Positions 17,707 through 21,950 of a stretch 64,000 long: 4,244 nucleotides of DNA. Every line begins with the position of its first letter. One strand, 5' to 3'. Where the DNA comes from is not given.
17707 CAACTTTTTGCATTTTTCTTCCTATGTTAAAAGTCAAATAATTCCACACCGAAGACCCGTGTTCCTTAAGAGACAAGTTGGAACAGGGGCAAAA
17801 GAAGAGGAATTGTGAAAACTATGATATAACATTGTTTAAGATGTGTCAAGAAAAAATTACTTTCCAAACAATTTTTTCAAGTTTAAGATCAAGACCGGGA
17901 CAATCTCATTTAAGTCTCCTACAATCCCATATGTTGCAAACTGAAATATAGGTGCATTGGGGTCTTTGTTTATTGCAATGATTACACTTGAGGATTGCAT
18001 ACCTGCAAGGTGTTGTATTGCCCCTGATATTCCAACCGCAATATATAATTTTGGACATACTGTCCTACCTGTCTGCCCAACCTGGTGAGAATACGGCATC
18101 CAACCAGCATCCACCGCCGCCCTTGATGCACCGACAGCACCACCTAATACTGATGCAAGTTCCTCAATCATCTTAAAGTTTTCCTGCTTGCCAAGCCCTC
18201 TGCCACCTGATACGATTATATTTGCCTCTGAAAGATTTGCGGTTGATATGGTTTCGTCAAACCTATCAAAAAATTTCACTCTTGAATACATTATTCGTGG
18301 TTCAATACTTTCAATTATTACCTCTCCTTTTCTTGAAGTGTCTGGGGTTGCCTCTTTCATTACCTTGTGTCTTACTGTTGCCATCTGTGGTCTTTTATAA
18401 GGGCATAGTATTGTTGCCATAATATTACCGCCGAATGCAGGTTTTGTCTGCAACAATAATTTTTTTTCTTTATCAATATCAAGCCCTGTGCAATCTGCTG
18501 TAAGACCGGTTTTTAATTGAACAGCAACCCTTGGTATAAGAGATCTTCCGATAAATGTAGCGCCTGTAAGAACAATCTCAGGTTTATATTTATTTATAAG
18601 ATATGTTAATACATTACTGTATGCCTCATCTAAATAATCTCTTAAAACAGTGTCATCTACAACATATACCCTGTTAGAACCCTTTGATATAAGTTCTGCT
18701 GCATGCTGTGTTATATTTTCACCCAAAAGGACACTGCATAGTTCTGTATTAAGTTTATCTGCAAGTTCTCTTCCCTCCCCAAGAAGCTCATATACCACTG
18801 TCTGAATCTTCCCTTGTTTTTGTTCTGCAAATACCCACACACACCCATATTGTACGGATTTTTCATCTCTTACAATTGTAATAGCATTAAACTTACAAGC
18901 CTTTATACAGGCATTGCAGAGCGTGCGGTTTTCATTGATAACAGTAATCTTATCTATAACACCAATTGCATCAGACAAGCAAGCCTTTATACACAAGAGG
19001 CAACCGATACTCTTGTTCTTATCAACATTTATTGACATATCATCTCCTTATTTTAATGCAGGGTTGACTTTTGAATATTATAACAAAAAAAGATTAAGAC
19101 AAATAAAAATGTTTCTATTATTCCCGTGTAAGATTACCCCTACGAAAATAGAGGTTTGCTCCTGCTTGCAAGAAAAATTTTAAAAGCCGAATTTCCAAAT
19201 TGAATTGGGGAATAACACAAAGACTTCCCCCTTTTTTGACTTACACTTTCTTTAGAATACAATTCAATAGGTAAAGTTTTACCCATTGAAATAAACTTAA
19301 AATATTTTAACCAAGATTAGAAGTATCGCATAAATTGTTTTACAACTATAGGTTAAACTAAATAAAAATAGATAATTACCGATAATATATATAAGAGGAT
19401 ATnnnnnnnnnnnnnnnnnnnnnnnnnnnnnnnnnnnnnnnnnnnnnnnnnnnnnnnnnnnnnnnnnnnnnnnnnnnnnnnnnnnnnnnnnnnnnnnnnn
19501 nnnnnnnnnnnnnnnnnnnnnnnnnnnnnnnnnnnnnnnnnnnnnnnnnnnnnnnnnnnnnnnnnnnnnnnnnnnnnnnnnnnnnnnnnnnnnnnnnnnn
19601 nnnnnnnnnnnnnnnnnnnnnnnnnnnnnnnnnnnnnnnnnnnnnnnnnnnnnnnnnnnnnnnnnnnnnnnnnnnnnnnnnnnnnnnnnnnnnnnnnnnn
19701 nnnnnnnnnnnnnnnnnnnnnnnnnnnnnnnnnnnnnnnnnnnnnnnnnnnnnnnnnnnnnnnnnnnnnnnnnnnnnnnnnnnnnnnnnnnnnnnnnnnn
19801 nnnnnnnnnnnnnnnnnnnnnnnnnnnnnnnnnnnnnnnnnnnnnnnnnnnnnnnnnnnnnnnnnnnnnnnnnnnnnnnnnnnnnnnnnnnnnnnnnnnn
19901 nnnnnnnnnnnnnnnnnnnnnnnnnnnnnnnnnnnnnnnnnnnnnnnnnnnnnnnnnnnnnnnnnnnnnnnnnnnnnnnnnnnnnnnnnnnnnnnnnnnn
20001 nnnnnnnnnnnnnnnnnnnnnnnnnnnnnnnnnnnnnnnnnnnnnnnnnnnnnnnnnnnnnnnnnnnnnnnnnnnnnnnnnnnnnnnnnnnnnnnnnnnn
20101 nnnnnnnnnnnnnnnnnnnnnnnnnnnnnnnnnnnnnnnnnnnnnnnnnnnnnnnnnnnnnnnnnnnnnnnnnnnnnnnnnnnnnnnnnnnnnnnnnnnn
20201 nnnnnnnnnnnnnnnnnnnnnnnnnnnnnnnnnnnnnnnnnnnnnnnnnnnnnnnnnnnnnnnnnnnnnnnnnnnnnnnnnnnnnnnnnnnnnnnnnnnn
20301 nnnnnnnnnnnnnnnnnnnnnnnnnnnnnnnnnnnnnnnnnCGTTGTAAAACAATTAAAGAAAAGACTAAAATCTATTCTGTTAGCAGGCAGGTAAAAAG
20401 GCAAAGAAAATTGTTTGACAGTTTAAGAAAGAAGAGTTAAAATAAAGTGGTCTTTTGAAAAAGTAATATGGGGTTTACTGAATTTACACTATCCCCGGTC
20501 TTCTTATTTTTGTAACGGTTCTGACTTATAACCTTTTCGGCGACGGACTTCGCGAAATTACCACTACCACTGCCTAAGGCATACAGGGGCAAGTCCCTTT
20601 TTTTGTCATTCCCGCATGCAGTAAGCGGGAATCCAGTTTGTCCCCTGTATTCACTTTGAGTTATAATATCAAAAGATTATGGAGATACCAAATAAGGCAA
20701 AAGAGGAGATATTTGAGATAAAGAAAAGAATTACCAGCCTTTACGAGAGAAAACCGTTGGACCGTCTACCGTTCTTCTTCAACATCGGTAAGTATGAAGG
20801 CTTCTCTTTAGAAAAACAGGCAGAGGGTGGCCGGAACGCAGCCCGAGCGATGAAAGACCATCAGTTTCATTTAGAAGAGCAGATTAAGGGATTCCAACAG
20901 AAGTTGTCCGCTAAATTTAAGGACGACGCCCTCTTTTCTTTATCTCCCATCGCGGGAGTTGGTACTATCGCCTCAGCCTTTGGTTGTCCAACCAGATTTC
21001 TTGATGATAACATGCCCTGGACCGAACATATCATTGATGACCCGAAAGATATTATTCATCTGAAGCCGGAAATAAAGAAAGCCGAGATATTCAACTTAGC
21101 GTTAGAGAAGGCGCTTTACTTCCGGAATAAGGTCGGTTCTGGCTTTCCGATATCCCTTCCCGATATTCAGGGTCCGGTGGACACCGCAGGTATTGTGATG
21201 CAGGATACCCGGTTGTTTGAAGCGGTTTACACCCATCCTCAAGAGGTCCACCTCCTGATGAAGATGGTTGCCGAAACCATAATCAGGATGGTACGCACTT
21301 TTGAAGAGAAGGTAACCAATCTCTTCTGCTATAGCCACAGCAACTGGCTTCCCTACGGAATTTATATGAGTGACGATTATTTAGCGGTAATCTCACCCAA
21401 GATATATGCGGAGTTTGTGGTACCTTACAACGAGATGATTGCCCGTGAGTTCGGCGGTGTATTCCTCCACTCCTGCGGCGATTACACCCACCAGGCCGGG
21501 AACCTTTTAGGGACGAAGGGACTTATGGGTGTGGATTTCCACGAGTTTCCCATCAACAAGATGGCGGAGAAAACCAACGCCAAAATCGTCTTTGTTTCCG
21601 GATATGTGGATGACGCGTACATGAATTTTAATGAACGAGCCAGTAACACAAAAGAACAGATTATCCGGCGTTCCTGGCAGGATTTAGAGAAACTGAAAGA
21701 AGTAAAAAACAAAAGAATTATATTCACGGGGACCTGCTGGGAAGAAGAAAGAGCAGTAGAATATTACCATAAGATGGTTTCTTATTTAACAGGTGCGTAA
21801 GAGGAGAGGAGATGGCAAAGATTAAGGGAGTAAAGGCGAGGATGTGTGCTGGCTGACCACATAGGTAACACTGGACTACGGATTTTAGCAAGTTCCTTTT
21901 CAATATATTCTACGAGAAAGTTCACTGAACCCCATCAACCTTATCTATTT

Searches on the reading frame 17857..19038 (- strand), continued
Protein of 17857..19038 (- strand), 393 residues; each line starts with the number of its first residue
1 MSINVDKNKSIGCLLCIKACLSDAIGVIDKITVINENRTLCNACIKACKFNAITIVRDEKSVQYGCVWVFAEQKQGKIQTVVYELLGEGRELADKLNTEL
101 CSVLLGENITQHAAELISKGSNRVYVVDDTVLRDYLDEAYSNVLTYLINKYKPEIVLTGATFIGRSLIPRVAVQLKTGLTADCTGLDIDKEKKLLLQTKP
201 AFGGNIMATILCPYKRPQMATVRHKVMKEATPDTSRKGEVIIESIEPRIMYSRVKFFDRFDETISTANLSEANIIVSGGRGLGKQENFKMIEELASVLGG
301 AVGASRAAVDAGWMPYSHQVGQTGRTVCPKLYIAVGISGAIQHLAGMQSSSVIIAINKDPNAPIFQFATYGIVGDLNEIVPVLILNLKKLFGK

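Call 82: search_protein_families(library=pfam, proteins=[L108:7183-8391:+, L108:8979-9617:+, L108:4041-5903:-, L108:5956-7176:+, L117:6261-7475:+, L139:2554-3762:+, L139:3762-4403:+], max_evalue=0.001)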
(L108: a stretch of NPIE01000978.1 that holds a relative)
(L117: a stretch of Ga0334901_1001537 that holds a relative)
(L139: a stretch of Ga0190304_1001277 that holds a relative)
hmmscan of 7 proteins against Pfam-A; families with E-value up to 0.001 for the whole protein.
L108:7183-8391:+ (402 aa): 2 families
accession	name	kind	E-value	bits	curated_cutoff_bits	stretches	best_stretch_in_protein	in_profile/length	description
PF01979.26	Amidohydro_1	-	1e-13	51.7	25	1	193-301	181-300/345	Amidohydrolase family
PF07969.17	Amidohydro_3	-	0.00066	19.7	29.7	0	205-304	309-429/472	Amidohydrolase family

L108:8979-9617:+ (212 aa): 2 families
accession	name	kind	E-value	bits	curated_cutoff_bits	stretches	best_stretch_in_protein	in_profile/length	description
PF04055.27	Radical_SAM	-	3.7e-15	56.9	29.5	1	24-103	2-90/166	Radical SAM superfamily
PF13353.11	Fer4_12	-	0.00011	22.9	22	1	23-102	9-94/137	4Fe-4S single cluster domain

L108:4041-5903:- (620 aa): 9 families
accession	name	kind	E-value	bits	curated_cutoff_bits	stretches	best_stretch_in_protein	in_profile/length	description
PF00009.33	GTP_EFTU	-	1.9e-56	191.1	26.5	1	27-203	3-187/188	Elongation factor Tu GTP binding domain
PF06421.17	LepA_C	-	1.7e-49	166.8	29.7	1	510-616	1-107/107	GTP-binding protein LepA C-terminus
PF00679.30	EFG_C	-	1.3e-25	89.7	27.9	1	421-507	2-87/89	Elongation factor G C-terminus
PF03144.31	GTP_EFTU_D2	-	1.9e-14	54.3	30.3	1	227-297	1-73/73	Elongation factor Tu domain 2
PF14492.12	EFG_III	-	1.6e-06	28.5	27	1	313-387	2-73/75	Elongation Factor G, domain III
PF10662.15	PduV-EutP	-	6e-06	26.6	21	1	93-196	36-139/143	Ethanolamine utilisation - propanediol utilisation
PF00071.28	Ras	-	0.0001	22.3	21.6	1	70-200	25-158/162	Ras family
PF01926.29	MMR_HSR1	-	0.00017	22.1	21.9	1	37-154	9-113/113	50S ribosome-binding GTPase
PF22042.2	EF-G_D2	-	0.00027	21.4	27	1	212-278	1-66/84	Elongation factor G domain 2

L108:5956-7176:+ (406 aa): 13 families
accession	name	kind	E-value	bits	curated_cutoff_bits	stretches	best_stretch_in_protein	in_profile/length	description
PF01012.27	ETF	-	1.2e-51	175.5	26.7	1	85-264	1-179/181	Electron transfer flavoprotein domain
PF00766.25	ETF_alpha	-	2.7e-37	127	27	1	286-366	1-81/81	Electron transfer flavoprotein FAD-binding domain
PF00037.32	Fer4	-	1.4e-11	44.1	21.1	2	46-67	2-23/24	4Fe-4S binding domain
PF12837.12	Fer4_6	-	1.5e-11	44.1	25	2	44-67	1-24/24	4Fe-4S binding domain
PF12797.12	Fer4_2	-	2.1e-09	37.2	24.5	2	46-63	4-21/22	4Fe-4S binding domain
PF12838.12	Fer4_7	-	9.6e-09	36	27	1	22-66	1-52/52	4Fe-4S dicluster domain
PF13237.11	Fer4_10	-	2.4e-07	31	25.5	1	18-62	4-52/53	4Fe-4S dicluster domain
PF13187.11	Fer4_9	-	7.6e-07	29.5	27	1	22-66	1-51/52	4Fe-4S dicluster domain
PF14697.11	Fer4_21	-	9.8e-07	29.3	35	1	19-67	4-57/59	4Fe-4S dicluster domain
PF13484.11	Fer4_16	-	1.9e-06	29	30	0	51-72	1-21/66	4Fe-4S double cluster binding domain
PF12800.12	Fer4_4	-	3.3e-06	27.4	24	0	50-64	2-16/17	4Fe-4S binding domain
PF25160.1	LdpA_Fe-S-bd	-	0.00033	20.8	27.6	0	29-68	9-44/49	LdpA Fe-S cluster-binding domain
PF12798.12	Fer4_3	-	0.00065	20.8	27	0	52-66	1-15/15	4Fe-4S binding domain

L117:6261-7475:+ (404 aa): 1 family
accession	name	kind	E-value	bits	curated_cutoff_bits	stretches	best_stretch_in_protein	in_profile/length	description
PF01979.26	Amidohydro_1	-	3.9e-14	53.1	25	1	181-308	170-308/345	Amidohydrolase family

L139:2554-3762:+ (402 aa): 2 families
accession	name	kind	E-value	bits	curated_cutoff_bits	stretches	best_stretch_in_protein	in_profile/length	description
PF01979.26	Amidohydro_1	-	3.4e-14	53.3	25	1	176-310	178-309/345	Amidohydrolase family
PF07969.17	Amidohydro_3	-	0.00024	21.2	29.7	0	205-310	309-435/472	Amidohydrolase family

L139:3762-4403:+ (213 aa): 2 families
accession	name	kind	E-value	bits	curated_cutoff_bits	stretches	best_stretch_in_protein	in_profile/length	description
PF04055.27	Radical_SAM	-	1.8e-13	51.5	29.5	1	28-110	5-93/166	Radical SAM superfamily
PF13353.11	Fer4_12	-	2.8e-05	24.9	22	1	23-114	8-105/137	4Fe-4S single cluster domain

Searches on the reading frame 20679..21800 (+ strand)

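Call 4: search_protein_families(library=pfam, proteins=[window:20679-21800:+], max_evalue=0.01)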
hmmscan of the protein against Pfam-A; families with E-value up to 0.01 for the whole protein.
window:20679-21800:+ (373 aa): 1 family
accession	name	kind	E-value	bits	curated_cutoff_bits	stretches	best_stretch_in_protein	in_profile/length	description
PF01208.23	URO-D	-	9.6e-15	54.9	23.9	1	16-318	4-296/346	Uroporphyrinogen decarboxylase (URO-D)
